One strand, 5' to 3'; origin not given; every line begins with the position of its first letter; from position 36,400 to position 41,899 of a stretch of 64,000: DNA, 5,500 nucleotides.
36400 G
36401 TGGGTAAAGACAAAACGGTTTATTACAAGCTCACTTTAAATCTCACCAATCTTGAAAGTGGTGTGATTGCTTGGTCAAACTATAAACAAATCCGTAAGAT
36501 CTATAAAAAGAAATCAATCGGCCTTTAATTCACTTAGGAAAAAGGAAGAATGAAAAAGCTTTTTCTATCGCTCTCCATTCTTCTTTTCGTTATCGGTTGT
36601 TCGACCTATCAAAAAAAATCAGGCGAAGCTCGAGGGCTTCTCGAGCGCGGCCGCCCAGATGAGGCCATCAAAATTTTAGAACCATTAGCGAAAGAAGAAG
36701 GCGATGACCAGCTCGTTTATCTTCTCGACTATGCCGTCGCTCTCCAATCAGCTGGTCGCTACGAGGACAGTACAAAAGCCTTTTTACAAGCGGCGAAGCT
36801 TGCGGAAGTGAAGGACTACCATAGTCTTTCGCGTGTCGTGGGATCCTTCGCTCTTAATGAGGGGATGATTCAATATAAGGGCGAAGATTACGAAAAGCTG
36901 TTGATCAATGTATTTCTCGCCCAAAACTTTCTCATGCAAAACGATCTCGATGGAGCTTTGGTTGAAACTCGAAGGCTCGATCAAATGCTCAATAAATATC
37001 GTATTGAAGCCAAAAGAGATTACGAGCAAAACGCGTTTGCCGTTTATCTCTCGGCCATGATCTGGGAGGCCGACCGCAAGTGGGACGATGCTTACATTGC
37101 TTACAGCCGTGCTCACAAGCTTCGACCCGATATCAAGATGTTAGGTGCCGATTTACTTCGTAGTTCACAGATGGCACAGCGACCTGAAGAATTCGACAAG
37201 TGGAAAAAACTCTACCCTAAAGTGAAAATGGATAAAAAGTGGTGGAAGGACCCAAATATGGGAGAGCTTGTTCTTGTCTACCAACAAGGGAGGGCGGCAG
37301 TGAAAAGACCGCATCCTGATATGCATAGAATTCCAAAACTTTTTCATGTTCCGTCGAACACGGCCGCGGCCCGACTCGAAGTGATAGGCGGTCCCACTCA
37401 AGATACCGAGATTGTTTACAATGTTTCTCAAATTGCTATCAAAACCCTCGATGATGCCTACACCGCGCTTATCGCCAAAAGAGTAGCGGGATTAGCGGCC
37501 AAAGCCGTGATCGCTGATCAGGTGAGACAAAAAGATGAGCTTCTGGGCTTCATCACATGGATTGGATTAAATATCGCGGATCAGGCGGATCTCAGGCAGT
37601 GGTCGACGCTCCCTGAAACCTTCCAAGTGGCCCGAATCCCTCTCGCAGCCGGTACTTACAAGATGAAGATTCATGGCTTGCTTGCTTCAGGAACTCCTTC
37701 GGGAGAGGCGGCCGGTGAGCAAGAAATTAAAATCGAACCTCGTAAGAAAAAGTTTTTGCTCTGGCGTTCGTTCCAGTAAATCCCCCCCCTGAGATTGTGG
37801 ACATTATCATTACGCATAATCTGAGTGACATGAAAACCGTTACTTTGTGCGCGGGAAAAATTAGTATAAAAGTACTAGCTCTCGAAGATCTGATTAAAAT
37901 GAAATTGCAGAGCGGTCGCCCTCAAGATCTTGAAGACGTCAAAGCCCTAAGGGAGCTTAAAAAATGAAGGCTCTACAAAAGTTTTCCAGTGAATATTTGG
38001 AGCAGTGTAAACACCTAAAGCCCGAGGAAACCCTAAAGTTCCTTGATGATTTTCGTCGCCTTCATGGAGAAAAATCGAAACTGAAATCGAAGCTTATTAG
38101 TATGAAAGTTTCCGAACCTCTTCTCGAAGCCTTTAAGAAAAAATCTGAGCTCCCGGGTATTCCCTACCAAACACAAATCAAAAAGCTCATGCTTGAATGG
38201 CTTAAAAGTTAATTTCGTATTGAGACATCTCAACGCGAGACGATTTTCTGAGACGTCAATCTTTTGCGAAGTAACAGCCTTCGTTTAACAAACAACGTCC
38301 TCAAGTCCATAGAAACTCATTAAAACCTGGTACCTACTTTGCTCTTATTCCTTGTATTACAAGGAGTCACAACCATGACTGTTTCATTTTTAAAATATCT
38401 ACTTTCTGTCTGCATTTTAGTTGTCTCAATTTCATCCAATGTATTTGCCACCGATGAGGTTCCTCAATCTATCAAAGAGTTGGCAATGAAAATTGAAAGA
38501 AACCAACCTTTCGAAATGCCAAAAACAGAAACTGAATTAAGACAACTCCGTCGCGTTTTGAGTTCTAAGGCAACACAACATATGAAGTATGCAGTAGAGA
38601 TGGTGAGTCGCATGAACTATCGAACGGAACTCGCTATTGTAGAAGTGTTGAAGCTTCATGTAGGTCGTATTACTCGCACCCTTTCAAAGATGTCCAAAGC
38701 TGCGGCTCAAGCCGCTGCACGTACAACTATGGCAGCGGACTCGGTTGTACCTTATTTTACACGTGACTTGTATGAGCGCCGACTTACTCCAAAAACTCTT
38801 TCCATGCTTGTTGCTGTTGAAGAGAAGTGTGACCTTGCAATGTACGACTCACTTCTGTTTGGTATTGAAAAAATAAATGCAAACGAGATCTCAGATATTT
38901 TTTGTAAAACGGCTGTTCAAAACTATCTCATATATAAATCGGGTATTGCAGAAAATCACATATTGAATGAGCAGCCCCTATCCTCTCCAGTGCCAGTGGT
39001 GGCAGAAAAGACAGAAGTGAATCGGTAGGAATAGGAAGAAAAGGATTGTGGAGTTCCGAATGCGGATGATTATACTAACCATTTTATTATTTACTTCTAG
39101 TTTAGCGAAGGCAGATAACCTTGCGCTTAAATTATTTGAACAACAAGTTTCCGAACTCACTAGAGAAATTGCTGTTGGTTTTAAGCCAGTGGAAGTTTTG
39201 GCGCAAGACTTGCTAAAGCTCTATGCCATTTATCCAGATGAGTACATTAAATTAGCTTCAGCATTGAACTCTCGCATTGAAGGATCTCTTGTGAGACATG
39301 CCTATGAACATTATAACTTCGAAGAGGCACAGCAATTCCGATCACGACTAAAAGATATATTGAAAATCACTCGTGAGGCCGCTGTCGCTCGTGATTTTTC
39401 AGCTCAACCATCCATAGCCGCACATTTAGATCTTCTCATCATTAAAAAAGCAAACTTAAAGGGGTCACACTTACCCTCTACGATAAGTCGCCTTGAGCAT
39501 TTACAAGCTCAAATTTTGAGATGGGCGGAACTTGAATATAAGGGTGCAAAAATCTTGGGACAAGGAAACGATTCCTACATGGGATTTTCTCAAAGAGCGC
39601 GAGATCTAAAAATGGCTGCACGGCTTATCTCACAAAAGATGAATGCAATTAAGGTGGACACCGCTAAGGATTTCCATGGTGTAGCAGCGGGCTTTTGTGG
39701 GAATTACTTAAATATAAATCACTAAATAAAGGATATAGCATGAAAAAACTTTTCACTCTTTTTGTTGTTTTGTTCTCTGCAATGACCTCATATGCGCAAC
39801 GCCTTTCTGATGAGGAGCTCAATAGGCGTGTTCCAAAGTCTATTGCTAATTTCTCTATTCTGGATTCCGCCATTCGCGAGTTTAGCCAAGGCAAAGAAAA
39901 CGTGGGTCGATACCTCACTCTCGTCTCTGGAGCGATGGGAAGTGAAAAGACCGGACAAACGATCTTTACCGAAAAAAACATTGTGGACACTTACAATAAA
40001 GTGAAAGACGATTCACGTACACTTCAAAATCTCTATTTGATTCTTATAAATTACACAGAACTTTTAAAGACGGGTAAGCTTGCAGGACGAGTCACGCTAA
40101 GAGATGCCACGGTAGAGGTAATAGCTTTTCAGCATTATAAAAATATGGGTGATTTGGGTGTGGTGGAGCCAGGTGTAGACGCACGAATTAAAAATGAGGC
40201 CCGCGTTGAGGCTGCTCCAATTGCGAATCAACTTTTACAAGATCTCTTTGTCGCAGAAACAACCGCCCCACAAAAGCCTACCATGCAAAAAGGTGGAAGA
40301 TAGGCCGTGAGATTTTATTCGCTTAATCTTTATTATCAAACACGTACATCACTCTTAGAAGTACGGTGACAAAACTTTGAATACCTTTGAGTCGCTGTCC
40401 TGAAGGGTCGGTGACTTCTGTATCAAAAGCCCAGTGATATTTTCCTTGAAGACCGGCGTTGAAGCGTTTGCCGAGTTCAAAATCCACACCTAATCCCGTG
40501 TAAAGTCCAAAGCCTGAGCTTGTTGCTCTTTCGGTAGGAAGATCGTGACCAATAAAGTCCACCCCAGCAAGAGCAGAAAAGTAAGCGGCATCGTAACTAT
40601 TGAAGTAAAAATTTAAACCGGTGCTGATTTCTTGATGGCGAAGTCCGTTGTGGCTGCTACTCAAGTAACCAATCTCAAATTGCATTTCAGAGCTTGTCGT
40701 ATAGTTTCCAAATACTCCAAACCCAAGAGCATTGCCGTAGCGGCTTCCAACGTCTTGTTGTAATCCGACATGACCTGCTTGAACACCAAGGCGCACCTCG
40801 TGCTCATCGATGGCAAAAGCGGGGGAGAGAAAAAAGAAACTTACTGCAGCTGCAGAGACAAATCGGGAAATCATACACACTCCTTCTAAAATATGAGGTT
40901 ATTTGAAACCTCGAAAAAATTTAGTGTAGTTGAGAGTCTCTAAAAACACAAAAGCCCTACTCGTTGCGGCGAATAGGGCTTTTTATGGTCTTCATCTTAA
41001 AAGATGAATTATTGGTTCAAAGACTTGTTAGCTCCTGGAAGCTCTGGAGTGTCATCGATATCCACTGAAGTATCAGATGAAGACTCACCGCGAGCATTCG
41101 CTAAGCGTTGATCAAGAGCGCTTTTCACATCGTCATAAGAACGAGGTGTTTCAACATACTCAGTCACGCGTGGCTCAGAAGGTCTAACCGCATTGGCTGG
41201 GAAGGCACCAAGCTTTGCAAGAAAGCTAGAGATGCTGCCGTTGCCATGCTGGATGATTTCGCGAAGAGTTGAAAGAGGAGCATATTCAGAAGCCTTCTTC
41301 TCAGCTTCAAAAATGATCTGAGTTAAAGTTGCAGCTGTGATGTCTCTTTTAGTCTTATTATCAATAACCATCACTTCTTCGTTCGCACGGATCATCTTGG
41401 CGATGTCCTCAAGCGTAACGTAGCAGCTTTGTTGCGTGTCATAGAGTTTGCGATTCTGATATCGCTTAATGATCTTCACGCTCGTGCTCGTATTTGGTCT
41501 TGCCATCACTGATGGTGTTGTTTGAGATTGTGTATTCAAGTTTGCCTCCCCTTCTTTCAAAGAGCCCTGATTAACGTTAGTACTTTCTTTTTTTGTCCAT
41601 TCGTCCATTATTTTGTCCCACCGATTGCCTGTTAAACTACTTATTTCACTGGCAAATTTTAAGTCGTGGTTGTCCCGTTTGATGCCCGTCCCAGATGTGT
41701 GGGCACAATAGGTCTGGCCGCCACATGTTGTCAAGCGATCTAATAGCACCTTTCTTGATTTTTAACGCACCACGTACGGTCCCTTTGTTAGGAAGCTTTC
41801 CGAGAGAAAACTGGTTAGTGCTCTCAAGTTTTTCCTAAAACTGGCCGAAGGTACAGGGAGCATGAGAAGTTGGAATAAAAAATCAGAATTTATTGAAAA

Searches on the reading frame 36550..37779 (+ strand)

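Call 38: search_protein_families(library=pfam, proteins=[window:36550-37779:+], max_evalue=0.001)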
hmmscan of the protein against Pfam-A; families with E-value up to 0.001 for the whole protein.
window:36550-37779:+ (409 aa): 3 families
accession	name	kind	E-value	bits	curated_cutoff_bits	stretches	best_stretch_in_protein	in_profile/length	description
PF14559.12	TPR_19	-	0.00023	21.8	25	1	30-93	1-64/68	Tetratricopeptide repeat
PF07719.23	TPR_2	-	0.00024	21.4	27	0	164-194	3-33/34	Tetratricopeptide repeat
PF13428.12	TPR_14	-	0.0004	21.2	23.5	0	27-58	8-39/44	Tetratricopeptide repeat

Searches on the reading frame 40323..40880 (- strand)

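Call 22: search_protein_families(library=pfam, proteins=[window:40323-40880:-], max_evalue=0.0001)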
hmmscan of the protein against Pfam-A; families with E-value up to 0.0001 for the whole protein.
window:40323-40880:- (185 aa): 1 family
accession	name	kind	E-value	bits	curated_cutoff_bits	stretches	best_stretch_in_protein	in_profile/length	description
PF13505.12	OMP_b-brl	-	5.8e-08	33.5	28.7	1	9-155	2-158/175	Outer membrane protein beta-barrel domain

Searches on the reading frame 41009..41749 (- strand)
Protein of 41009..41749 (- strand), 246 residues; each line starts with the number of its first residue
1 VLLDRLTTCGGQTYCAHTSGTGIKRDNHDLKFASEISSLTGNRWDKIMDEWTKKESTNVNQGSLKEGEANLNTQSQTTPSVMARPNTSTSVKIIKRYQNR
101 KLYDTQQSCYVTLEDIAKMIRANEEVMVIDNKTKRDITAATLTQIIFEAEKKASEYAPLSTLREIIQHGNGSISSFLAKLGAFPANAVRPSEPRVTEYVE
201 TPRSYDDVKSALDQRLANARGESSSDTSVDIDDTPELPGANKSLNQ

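Call 22: search_protein_families(library=pfam, proteins=[window:41009-41749:-], max_evalue=0.0001)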
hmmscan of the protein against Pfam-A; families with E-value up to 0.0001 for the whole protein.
window:41009-41749:- (246 aa): 1 family
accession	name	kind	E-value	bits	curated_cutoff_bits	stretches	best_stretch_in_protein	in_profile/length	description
PF07879.16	PHB_acc_N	-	9.1e-29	99.8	25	1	93-152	1-60/61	PHB/PHA accumulation regulator DNA-binding domain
